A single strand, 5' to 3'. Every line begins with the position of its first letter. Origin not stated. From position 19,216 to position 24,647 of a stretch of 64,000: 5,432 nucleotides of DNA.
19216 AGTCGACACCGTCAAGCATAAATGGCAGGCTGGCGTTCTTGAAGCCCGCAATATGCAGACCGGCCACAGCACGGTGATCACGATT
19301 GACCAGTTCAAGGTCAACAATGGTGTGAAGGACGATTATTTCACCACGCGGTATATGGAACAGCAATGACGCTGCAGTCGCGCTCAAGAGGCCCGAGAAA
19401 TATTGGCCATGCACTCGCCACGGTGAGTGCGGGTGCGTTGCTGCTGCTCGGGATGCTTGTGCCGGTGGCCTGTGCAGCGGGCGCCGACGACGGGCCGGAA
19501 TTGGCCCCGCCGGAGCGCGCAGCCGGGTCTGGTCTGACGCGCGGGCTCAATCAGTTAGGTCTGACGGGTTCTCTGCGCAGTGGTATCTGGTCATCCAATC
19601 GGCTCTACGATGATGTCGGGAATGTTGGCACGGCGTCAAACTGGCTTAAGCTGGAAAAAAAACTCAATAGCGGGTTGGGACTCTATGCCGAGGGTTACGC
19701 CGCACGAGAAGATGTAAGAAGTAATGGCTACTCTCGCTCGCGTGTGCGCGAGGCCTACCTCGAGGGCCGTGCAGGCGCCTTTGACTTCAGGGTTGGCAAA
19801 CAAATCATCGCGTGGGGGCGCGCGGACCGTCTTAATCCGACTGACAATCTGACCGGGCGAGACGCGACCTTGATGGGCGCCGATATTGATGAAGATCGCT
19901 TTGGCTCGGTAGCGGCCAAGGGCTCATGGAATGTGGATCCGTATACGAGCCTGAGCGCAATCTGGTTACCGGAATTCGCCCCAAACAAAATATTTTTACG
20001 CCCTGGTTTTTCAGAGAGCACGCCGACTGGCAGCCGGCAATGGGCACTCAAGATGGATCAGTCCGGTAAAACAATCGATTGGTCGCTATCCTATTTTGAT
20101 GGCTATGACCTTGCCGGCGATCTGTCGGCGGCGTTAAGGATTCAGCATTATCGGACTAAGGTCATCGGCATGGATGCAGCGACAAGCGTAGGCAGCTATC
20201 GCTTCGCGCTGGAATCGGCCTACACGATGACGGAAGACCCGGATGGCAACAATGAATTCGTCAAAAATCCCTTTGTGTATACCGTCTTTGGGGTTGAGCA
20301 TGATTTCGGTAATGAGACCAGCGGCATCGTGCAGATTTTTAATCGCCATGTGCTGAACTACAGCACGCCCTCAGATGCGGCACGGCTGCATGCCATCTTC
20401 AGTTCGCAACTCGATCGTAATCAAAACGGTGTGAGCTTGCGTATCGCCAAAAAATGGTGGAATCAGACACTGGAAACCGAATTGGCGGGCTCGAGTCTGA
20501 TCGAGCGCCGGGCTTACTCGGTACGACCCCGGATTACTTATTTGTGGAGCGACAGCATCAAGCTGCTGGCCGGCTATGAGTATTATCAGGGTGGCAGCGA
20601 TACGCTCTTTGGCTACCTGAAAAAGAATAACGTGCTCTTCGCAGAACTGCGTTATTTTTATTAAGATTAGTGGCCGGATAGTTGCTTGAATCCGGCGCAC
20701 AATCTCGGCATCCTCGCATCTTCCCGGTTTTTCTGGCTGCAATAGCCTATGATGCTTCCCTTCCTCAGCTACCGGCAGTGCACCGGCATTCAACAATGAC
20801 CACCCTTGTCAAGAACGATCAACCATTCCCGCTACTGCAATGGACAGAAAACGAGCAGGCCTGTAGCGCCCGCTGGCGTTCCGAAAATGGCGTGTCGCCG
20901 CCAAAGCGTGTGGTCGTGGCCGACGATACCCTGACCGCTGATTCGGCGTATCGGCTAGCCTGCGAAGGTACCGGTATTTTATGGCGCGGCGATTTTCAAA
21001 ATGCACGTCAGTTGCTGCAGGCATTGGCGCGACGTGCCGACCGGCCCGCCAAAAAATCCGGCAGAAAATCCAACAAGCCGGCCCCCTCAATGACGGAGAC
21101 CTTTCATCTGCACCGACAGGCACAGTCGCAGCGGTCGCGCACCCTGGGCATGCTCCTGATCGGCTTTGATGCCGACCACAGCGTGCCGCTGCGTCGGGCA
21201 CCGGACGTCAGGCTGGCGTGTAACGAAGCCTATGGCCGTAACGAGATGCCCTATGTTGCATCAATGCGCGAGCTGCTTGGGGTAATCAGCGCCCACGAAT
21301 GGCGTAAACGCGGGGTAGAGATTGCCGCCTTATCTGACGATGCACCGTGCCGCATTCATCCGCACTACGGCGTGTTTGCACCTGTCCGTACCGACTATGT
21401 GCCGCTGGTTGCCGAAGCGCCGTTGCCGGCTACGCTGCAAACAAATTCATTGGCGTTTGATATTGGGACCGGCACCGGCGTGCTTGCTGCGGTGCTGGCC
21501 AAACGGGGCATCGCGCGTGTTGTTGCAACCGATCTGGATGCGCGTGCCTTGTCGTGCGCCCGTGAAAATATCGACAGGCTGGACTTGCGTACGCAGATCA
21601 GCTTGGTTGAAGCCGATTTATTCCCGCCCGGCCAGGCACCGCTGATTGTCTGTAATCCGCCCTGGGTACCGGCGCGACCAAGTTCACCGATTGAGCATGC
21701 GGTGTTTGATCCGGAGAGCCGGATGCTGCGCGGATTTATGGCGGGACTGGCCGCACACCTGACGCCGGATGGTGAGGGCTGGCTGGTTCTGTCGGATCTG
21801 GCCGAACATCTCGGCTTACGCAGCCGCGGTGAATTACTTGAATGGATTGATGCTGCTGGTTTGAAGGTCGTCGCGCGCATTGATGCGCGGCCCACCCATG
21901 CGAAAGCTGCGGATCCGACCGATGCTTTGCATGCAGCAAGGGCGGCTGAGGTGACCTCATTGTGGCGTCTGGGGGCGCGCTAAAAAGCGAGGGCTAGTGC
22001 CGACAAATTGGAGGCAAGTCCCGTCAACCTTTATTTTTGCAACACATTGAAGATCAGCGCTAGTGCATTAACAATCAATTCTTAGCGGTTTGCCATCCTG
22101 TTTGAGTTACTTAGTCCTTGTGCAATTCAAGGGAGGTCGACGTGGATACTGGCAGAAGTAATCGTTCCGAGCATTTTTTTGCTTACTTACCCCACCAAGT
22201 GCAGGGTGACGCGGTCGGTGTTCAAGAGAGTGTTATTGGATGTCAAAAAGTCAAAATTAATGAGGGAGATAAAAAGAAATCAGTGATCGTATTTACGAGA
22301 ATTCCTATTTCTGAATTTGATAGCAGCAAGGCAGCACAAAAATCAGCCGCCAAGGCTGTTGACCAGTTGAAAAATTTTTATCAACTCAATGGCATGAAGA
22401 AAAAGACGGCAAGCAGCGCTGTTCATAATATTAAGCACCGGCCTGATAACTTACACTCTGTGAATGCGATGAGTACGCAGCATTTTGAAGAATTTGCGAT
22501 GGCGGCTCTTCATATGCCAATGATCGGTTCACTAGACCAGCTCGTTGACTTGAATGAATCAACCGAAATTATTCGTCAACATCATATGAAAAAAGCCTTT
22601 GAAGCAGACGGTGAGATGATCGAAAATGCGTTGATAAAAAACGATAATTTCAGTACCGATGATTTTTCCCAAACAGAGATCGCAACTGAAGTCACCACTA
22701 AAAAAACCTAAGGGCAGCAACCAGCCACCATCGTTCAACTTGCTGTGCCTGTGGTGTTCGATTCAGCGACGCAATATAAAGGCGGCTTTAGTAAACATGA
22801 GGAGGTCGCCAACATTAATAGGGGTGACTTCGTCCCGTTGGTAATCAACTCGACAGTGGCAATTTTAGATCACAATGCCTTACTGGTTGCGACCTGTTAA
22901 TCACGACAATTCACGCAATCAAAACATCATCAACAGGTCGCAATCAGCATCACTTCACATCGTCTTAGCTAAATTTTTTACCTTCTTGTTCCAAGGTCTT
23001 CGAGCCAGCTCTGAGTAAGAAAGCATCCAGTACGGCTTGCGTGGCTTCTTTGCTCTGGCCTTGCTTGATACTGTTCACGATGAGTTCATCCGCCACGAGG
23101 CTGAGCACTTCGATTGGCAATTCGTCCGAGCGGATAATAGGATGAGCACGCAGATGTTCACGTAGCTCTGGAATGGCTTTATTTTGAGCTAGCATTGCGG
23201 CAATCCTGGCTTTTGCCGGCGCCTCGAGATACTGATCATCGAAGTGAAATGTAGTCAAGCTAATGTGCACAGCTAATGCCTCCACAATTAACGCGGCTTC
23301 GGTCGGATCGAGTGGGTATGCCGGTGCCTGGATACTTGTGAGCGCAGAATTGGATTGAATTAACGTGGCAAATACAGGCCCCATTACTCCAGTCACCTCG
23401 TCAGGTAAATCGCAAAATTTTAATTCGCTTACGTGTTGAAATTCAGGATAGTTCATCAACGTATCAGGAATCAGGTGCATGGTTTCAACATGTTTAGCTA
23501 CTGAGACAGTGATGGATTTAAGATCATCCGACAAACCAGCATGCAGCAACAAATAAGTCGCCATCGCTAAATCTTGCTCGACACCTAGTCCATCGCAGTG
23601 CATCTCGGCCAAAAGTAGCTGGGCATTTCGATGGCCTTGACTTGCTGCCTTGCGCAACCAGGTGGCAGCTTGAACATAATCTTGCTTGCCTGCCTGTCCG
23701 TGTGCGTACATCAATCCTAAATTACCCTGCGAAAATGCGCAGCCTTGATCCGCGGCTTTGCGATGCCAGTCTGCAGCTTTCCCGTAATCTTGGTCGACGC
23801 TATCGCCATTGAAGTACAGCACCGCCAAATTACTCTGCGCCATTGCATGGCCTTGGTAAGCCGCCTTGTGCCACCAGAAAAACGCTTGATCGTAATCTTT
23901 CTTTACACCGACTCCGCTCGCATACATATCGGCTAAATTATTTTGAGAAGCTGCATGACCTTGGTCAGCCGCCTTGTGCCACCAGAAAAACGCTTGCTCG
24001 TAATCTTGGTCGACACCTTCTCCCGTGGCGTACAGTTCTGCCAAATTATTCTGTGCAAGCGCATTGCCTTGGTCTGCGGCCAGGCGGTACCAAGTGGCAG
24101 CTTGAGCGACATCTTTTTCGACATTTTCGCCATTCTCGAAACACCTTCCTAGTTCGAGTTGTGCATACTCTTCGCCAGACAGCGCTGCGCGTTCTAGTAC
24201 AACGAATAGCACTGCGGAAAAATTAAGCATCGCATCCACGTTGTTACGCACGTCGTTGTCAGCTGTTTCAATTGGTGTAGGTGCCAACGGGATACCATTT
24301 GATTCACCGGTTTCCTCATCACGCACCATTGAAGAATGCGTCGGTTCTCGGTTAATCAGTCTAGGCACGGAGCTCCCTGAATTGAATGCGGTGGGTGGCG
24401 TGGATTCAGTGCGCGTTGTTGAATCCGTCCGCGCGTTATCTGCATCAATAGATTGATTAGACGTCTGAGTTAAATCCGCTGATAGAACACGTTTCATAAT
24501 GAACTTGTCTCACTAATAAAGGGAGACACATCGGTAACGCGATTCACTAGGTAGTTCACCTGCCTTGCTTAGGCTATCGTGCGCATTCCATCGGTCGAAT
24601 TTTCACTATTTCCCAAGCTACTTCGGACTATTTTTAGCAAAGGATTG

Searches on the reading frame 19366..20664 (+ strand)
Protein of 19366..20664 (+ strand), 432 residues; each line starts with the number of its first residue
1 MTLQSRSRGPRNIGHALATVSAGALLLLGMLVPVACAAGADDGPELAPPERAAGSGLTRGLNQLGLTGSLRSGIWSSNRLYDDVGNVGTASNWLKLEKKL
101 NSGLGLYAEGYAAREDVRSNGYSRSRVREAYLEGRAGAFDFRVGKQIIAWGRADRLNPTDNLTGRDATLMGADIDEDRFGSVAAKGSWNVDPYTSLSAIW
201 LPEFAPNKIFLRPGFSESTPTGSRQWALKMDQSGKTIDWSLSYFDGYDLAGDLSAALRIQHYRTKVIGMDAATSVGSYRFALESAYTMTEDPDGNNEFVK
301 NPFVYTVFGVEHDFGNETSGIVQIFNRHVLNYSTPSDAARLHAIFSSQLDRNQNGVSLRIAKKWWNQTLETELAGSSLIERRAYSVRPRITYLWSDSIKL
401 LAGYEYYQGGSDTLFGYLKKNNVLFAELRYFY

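Call 8: search_protein_families(library=pfam, proteins=[window:19366-20664:+], max_evalue=0.001)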
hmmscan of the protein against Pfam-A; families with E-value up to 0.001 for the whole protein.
window:19366-20664:+ (432 aa): 1 family
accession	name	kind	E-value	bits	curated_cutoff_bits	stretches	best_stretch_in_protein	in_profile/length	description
PF06980.17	DUF1302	-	6.9e-11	42.3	23.2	1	108-369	132-301/541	Protein of unknown function (DUF1302)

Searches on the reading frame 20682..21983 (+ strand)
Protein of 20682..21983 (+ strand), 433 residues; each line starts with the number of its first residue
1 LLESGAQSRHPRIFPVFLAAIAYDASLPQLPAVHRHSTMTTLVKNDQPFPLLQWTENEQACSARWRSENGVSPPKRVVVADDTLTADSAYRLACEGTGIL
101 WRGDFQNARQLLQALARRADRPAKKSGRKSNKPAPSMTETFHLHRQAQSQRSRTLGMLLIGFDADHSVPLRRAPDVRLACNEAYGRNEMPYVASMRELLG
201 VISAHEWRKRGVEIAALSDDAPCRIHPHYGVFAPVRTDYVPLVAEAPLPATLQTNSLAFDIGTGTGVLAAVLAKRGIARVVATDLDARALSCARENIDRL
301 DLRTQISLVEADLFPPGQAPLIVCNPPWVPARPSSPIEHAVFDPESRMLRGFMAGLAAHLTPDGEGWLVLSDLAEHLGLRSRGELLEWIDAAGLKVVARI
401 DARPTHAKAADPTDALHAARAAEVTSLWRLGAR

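Call 8: search_protein_families(library=pfam, proteins=[window:20682-21983:+], max_evalue=0.001)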
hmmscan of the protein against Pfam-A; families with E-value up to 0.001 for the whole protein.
window:20682-21983:+ (433 aa): 9 families
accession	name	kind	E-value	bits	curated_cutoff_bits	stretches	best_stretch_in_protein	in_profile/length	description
PF05175.20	MTS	-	1.3e-12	48.2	23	1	224-370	3-140/170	Methyltransferase small domain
PF06325.19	PrmA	-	7.2e-11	42.6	22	1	251-325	158-233/296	Ribosomal protein L11 methyltransferase (PrmA)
PF13649.12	Methyltransf_25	-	7.9e-08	33.3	27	1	260-319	3-65/97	Methyltransferase domain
PF08241.18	Methyltransf_11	-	3.1e-06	28.2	21.2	1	260-313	2-51/95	Methyltransferase domain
PF08242.18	Methyltransf_12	-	8.6e-05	23.6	30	1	260-325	2-72/98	Methyltransferase domain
PF12847.13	Methyltransf_18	-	0.00012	22.6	27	1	253-311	13-72/151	Methyltransferase domain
PF13489.12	Methyltransf_23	-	0.0004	20.6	27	0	259-389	27-135/164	Methyltransferase domain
PF13847.12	Methyltransf_31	-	0.00052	20.1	27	1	259-310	8-60/145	Methyltransferase domain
PF01170.24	UPF0020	-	0.00062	19.9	22.3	0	276-328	75-131/197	RMKL-like, methyltransferase domain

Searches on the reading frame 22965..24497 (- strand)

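Call 7: search_protein_families(library=pfam, proteins=[window:22965-24497:-], max_evalue=0.001)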
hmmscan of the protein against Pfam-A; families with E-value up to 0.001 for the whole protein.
window:22965-24497:- (510 aa): 1 family
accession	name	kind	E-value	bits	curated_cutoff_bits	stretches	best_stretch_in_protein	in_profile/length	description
PF08238.18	Sel1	-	2.1e-54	180.4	30.7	5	146-181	1-36/36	Sel1 repeat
